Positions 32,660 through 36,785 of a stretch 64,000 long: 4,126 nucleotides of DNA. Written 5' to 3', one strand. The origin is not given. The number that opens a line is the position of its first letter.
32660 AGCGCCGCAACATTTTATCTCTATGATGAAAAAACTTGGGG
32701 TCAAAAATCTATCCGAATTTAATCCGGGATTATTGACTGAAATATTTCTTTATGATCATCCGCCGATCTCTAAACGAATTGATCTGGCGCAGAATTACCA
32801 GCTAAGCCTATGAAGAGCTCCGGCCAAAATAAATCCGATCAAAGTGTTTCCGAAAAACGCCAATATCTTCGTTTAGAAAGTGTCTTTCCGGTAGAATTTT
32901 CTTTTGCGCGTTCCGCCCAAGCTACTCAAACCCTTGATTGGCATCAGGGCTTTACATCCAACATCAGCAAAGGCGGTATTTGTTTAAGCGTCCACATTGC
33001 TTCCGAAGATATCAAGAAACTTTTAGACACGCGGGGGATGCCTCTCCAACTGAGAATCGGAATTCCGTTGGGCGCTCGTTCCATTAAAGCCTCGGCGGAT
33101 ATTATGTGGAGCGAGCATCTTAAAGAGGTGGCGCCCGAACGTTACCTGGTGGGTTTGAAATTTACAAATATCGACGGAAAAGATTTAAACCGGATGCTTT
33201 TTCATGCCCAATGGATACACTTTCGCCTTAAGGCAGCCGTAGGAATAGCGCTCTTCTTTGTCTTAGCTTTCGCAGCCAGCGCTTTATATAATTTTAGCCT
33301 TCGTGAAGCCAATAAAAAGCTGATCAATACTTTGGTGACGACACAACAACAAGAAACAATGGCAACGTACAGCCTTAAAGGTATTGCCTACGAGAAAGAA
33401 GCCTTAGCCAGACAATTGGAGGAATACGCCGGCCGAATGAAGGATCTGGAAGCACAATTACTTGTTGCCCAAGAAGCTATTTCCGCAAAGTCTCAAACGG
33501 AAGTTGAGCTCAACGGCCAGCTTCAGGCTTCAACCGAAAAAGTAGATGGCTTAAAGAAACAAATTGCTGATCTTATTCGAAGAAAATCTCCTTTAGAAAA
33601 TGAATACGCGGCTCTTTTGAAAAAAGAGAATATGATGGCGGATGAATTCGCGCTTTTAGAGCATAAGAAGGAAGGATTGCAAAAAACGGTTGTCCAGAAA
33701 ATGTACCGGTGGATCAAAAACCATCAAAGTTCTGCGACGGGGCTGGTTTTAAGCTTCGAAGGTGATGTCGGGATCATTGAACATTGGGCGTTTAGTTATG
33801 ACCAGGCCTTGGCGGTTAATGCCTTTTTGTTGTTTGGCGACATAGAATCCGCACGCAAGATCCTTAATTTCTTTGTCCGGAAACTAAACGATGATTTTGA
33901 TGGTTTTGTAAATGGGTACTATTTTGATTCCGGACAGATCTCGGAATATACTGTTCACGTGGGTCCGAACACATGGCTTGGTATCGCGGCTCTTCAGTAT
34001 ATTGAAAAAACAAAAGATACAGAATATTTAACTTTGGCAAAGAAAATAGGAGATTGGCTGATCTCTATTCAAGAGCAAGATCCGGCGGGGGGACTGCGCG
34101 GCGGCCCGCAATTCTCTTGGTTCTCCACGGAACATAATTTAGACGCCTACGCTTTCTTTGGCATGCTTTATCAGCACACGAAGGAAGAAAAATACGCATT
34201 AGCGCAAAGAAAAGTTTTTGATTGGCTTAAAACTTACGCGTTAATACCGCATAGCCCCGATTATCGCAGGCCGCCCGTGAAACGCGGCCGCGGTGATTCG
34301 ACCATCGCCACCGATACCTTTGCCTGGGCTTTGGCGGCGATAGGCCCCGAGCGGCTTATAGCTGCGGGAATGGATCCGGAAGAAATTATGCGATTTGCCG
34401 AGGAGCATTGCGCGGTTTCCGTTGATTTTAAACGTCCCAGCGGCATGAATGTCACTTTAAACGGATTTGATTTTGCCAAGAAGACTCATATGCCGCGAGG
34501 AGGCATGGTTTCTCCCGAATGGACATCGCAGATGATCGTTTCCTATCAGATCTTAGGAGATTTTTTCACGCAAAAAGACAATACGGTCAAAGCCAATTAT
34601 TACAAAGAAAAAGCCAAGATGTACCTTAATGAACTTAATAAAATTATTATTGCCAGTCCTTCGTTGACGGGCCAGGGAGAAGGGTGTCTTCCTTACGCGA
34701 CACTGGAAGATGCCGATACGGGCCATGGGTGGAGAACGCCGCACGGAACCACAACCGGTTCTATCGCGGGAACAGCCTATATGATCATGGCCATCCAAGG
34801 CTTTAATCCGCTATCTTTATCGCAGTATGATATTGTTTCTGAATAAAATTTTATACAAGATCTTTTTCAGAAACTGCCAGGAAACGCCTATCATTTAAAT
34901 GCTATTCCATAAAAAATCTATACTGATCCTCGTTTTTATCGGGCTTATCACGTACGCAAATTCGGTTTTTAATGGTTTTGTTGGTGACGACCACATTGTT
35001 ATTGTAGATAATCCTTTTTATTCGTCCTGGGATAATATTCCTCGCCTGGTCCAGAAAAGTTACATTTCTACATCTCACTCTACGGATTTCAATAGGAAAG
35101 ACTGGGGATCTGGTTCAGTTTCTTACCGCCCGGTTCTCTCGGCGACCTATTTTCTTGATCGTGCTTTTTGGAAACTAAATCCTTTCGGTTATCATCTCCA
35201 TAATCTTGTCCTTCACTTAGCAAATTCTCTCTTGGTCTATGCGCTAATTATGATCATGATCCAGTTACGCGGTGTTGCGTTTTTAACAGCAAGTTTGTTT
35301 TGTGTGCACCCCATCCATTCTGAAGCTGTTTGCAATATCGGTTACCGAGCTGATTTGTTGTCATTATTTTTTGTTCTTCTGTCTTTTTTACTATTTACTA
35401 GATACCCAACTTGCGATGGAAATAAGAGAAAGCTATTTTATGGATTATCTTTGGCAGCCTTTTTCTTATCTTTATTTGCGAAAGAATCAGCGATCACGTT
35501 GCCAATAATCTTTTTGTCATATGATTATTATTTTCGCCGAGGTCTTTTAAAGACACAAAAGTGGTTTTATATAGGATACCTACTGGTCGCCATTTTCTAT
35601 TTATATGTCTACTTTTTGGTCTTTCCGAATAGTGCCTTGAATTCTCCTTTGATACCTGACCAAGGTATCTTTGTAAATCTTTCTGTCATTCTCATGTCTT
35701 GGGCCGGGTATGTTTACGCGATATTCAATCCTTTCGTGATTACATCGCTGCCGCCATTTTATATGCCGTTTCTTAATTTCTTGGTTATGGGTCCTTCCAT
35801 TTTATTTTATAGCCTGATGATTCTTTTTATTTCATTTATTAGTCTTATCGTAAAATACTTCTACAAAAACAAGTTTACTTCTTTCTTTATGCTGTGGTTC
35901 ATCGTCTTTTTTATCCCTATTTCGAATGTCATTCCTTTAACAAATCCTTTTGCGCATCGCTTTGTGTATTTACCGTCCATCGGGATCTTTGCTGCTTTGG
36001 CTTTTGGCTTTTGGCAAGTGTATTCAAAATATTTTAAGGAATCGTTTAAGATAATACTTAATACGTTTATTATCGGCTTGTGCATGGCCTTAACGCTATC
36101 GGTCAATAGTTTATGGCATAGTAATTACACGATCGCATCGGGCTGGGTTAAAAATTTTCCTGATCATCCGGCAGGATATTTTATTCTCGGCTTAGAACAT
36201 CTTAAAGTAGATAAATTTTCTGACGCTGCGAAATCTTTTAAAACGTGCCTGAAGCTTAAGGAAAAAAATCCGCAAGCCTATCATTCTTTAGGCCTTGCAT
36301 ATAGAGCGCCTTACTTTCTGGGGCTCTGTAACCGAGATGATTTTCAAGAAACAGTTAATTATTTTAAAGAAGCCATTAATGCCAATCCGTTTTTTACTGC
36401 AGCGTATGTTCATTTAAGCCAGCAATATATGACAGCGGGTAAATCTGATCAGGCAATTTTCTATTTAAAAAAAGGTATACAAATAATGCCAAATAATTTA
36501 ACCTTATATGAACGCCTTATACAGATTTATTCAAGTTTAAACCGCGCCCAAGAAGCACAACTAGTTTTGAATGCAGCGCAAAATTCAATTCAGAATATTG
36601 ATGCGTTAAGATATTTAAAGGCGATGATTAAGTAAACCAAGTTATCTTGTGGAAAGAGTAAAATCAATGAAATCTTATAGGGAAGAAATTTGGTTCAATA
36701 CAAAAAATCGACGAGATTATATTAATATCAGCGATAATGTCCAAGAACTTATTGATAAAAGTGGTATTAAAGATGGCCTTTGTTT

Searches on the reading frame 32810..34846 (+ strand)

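Call 17: search_protein_families(library=pfam, proteins=[window:32810-34846:+], max_evalue=0.01)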
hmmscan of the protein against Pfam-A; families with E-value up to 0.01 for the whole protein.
window:32810-34846:+ (678 aa): 4 families
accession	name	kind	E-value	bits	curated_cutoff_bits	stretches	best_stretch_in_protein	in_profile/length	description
PF07238.19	PilZ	-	9e-06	26.4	22.5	1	15-129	1-99/102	PilZ domain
PF03663.20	Glyco_hydro_76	-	0.00019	21.5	25.9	1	388-479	90-192/366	Glycosyl hydrolase family 76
PF01166.23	TSC22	-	0.0034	18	30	1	240-277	11-46/57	TSC-22/dip/bun family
PF10473.14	CENP-F_leu_zip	-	0.0075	16.8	34.5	1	178-247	64-133/140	Leucine-rich repeats of kinetochore protein Cenp-F/LEK1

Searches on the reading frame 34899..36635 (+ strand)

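Call 17: search_protein_families(library=pfam, proteins=[window:34899-36635:+], max_evalue=0.01)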
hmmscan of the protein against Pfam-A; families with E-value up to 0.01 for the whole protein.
window:34899-36635:+ (578 aa): 9 families
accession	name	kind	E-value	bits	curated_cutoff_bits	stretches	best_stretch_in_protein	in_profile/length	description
PF14559.12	TPR_19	-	1e-09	39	25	1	511-576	2-67/68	Tetratricopeptide repeat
PF07719.23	TPR_2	-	4.7e-09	36.1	27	0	502-533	3-34/34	Tetratricopeptide repeat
PF13181.12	TPR_8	-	4.8e-08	33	25.7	0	502-533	3-34/34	Tetratricopeptide repeat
PF00515.34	TPR_1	-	7.6e-08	32.3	27.8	0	426-457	3-34/34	Tetratricopeptide repeat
PF13414.12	TPR_11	-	1.8e-06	27.9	26.8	1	439-468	9-38/42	TPR repeat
PF13431.12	TPR_17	-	2.9e-05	24.4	24.4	0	488-520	1-33/34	Tetratricopeptide repeat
PF13428.12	TPR_14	-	0.0002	22.2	23.5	0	501-543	2-44/44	Tetratricopeptide repeat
PF23300.3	HEAT_Nup120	-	0.0017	18.6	29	0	407-573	9-164/170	Nucleoporin Nup120, HEAT repeats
PF25058.1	ARM_TT21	-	0.0026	18.2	27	0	511-565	35-88/155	Tetratricopeptide repeat protein 21 ARM repeat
